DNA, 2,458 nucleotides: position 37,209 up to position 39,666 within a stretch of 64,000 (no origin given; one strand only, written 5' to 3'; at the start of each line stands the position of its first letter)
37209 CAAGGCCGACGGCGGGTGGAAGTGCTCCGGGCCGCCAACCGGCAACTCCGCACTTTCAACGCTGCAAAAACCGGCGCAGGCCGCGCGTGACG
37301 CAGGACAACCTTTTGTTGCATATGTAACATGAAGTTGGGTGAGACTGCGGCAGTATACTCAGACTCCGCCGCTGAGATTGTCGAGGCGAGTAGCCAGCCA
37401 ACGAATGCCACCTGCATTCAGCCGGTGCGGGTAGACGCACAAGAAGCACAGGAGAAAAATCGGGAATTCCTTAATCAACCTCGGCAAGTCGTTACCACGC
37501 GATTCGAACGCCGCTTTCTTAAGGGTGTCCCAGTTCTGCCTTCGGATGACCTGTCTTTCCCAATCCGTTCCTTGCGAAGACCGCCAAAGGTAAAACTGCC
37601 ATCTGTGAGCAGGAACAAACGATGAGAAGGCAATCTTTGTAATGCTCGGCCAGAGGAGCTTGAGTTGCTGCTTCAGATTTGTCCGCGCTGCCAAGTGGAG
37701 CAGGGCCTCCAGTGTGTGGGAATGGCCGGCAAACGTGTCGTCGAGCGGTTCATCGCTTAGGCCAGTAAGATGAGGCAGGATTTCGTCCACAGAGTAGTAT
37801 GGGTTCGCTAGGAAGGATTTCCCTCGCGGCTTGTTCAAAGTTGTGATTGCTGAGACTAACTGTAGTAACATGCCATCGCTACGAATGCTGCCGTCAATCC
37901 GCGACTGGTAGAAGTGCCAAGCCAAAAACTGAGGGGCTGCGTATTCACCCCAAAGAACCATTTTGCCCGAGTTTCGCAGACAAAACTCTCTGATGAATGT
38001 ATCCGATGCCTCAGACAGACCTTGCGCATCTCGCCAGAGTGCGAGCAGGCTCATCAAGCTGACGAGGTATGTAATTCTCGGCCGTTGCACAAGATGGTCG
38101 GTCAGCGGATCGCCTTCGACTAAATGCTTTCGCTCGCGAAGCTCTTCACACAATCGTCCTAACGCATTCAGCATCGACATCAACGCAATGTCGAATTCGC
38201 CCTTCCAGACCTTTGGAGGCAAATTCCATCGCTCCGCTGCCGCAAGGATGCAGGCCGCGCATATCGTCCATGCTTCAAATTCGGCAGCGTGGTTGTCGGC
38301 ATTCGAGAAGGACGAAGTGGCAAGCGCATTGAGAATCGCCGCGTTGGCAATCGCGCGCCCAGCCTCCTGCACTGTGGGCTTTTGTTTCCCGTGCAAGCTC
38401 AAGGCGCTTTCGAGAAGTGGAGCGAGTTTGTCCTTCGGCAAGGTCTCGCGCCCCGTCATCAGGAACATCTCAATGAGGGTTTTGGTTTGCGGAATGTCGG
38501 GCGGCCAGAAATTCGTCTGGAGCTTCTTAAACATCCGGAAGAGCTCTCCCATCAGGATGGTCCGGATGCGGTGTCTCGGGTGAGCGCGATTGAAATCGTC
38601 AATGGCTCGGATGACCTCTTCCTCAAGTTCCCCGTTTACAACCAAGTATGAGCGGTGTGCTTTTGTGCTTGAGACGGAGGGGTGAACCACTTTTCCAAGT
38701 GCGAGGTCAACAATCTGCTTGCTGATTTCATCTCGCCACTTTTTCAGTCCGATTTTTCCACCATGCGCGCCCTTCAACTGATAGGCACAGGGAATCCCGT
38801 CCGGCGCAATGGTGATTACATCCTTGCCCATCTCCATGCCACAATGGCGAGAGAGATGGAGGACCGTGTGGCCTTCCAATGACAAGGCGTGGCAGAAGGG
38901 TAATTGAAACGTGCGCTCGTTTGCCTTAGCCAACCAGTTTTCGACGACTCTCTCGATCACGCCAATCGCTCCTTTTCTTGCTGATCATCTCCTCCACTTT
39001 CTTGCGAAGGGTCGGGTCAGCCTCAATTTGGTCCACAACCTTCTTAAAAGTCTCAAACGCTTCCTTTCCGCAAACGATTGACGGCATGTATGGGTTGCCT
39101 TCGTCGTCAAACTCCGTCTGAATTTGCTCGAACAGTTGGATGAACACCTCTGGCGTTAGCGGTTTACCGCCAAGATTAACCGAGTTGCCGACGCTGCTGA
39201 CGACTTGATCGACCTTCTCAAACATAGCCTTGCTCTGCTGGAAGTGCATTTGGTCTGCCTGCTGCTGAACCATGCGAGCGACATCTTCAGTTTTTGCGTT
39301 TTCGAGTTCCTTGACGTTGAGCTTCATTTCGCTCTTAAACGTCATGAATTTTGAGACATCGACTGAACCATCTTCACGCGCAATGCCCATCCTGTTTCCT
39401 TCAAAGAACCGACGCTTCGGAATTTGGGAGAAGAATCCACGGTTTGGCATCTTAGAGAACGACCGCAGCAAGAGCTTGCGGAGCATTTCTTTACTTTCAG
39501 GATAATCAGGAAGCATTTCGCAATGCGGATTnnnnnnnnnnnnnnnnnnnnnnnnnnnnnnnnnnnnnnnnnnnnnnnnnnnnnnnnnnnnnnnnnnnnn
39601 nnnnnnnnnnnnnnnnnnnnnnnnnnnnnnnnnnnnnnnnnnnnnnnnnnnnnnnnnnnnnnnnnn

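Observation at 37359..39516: Low-GC two-gene operon of unrecognised function (196 aa + 533 aa with Mrr/PD-(D/E)xK-like N-terminus) in a TA/RAYT hotspot: candidate new defence-type system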

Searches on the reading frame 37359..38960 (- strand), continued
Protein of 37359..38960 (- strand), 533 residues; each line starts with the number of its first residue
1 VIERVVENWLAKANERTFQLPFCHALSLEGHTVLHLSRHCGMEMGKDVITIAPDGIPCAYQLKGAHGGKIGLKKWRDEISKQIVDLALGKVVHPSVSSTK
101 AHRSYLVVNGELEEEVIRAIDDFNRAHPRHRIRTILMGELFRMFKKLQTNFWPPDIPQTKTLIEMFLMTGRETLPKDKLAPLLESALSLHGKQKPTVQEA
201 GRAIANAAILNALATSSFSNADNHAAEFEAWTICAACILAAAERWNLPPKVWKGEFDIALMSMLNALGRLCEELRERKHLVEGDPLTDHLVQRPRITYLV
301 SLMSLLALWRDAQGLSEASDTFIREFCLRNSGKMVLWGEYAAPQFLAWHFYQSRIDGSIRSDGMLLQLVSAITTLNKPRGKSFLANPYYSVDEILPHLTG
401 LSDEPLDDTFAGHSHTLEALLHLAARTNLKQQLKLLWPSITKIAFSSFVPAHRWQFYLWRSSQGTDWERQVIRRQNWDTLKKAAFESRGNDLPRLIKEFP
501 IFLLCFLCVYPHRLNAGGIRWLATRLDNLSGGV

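Call 82: search_dna_similar(query=L081:5986-7521:+, collection=plasmids, mode=protein, max_evalue=0.00001, max_rows=25)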
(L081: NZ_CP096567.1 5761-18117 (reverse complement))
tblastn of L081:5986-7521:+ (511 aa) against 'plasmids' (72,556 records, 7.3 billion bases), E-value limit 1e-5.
Records with a match: 1; places in all: 1; records where one place covers at least 80% of the query: 1.
Best place of each record, by identity: >=99% 1.
By first word of the organism name: Rhodococcus 1.
By predicted mobility (MOB-suite, as given by PLSDB): mobilizable 1.
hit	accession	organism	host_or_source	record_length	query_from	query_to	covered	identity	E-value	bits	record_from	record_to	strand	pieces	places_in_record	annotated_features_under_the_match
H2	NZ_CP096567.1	Rhodococcus qingshengii JCM 15477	sandy loam,soil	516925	1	511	100%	100.0%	0e+0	957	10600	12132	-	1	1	restriction endonuclease | hypothetical protein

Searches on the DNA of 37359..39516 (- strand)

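Call 81: search_dna_similar(query=window:37359-39516:-, collection=ecoli_genomes, mode=distant, max_rows=5)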
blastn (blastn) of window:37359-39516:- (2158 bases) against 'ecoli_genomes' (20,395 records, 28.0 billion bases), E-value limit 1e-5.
No match.

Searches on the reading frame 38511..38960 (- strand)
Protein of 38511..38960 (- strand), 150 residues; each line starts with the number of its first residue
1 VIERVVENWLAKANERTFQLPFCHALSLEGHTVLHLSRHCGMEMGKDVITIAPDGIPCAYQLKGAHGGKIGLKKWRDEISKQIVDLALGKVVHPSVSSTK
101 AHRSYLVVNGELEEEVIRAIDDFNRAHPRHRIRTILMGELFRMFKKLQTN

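Call 37: search_solved_structures(query=A5, max_evalue=10, show_alignments=3)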
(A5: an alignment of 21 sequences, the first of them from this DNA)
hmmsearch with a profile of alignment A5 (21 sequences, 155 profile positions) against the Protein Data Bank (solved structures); distinct sequences matched with E-value up to 10: 2.
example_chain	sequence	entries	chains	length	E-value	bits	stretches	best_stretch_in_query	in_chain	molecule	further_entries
1pmt_A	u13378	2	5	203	0.27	14.7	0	40-65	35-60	GLUTATHIONE TRANSFERASE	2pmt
3lpy_A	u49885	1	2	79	1.8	12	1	98-127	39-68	Peptidyl-prolyl cis-trans isomerase E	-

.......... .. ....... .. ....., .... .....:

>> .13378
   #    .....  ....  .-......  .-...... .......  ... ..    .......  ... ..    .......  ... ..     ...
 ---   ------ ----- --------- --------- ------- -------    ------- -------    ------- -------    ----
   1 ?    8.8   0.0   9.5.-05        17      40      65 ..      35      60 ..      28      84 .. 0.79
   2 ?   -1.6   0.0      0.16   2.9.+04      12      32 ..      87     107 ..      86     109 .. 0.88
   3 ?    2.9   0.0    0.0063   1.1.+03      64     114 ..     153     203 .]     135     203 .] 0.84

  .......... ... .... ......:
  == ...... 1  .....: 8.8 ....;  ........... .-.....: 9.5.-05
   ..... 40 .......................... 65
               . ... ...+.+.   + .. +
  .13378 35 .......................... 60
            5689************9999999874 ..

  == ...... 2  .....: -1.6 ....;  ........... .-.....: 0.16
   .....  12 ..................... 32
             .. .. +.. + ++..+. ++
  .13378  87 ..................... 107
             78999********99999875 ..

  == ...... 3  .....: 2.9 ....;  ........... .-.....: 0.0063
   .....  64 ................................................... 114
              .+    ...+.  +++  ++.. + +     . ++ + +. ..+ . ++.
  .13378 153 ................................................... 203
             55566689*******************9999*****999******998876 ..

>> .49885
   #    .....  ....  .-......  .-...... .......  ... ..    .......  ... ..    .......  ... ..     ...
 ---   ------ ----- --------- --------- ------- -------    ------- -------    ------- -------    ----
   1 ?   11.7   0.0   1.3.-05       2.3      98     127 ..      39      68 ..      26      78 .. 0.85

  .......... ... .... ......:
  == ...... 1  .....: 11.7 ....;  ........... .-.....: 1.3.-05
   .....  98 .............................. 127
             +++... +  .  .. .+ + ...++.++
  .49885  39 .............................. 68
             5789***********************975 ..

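Call 38: search_protein_families(library=pfam, alignment_id=A5, max_evalue=10)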
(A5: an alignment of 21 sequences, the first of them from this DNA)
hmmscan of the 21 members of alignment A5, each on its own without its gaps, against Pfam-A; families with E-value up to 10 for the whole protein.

A. member 1, seq(150 aa): 1 family
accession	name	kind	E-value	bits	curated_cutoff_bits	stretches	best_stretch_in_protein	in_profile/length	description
PF12209.13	SAC3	-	0.16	12.6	25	1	107-144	12-49/77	Leucine permease transcriptional regulator helical domain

B. families by the number of members that match (of 21 scanned): 9 families
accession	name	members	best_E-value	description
PF21881.2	STIV_penton_2nd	3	0.084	A223 penton protein second domain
PF19903.4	DUF6376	1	0.024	Family of unknown function (DUF6376)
PF24936.1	DUF7753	1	0.066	Domain of unknown function (DUF7753)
PF14594.13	Sipho_Gp37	1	0.068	Siphovirus ReqiPepy6 Gp37-like protein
PF12422.13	Condensin2nSMC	1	0.08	Condensin II non structural maintenance of chromosomes subunit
PF19569.5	START_2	1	0.1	START-like superfamily domain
PF11722.13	zf-TRM13_CCCH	1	0.13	CCCH zinc finger in TRM13 protein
PF12209.13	SAC3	1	0.16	Leucine permease transcriptional regulator helical domain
PF04471.18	Mrr_cat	1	0.24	Restriction endonuclease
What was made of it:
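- On PD-(D/E)xK nuclease superfamily, Mrr branch (Pfam Mrr_cat / Mrr_cat_2): Of 21 N-domains scanned at E <= 10, one touches Mrr_cat at E = 0.24 (call 38).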

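Call 56: search_protein_representatives(alignment_id=A5)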
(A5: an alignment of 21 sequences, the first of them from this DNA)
Query: 21 sequences, 155 profile positions. Proteins with E-value up to 0.001 (for the whole library): 895; up to 1e-10: 646; up to 1e-30: 308. The best 150 are listed.
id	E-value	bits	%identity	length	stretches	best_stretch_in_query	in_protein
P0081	6.0e-68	244.2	-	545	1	1-154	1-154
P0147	1.9e-67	242.6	-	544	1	1-155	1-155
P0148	9.6e-66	237.0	-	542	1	1-155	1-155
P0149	1.6e-65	236.3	-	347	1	1-154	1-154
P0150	7.1e-65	234.2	-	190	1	1-155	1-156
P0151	9.1e-65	233.9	-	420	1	1-155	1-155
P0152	5.1e-63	228.2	-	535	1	1-149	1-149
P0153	1.1e-61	223.9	-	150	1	1-143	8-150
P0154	1.6e-61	223.4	-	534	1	1-153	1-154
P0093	2.4e-61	222.8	-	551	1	1-154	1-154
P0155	5.0e-61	221.7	-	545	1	1-154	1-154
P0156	5.7e-61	221.5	-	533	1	1-155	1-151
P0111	5.8e-61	221.5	-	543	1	1-153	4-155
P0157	1.0e-60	220.7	-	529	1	1-154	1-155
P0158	1.6e-60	220.1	-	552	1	1-152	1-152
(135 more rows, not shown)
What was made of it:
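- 37359..38960 (-): Large gene, 533 aa, GTG start. Putative effector: N-terminal Mrr-like nuclease domain plus a novel helical domain. 895 clusters at 50% identity (call 56).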
